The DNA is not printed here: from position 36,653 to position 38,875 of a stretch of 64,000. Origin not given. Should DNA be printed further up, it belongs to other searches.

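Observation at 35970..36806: Periplasmic alpha-carbonic anhydrase gene inserted inside the complex I operon (between nuoL and nuoM)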

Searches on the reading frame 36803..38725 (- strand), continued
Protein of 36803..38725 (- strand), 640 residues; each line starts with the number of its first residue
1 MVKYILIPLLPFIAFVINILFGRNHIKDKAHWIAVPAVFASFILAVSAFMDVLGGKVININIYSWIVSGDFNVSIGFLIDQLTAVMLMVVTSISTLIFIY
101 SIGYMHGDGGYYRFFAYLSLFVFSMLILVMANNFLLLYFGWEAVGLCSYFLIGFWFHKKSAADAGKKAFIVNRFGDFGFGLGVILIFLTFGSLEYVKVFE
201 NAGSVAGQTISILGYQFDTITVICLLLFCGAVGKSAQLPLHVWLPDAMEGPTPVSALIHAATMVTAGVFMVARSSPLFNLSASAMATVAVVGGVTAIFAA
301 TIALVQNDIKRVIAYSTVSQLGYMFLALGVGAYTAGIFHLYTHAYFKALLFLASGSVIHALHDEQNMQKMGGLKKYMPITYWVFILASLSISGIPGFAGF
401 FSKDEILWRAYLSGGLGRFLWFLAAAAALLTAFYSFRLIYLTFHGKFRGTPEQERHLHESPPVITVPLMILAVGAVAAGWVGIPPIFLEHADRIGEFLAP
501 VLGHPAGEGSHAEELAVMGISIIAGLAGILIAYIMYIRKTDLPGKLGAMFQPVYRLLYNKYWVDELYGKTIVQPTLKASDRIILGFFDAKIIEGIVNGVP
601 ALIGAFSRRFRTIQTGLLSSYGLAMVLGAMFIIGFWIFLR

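Call 46: find_encoding_contigs(protein=P0138, flank=4000, max_places=3)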
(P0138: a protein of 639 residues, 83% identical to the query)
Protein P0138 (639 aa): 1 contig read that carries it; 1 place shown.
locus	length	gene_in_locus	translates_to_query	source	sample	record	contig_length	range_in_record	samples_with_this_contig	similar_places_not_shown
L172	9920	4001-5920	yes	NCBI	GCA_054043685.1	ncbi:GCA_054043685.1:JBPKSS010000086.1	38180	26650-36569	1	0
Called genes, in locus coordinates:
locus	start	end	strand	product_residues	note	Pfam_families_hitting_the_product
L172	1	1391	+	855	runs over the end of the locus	PF00111:Fer2, PF13510:Fer2_4, PF10588:NADH-G_4Fe-4S_3, PF12838:Fer4_7, PF22117:Fer4_Nqo3, PF04879:Molybdop_Fe4S4, PF00384:Molybdopterin, PF01568:Molydop_binding, +1 more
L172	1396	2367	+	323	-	PF00146:NADHdh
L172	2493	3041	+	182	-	PF13183:Fer4_8 (faint), PF25160:LdpA_Fe-S-bd (faint), PF14697:Fer4_21 (faint), PF12797:Fer4_2 (faint), PF13237:Fer4_10 (weak), PF00037:Fer4 (faint), PF12838:Fer4_7, PF13187:Fer4_9 (weak), +1 more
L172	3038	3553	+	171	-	PF00499:Oxidored_q3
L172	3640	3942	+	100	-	PF00420:Oxidored_q2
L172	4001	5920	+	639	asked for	PF00662:Proton_antipo_N, PF00361:Proton_antipo_M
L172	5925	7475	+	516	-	PF00361:Proton_antipo_M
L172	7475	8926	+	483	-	PF19530:Ndh2_N (faint), PF00361:Proton_antipo_M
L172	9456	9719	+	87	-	PF04221:RelB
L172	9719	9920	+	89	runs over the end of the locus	PF15738:YafQ_toxin, PF05016:ParE_toxin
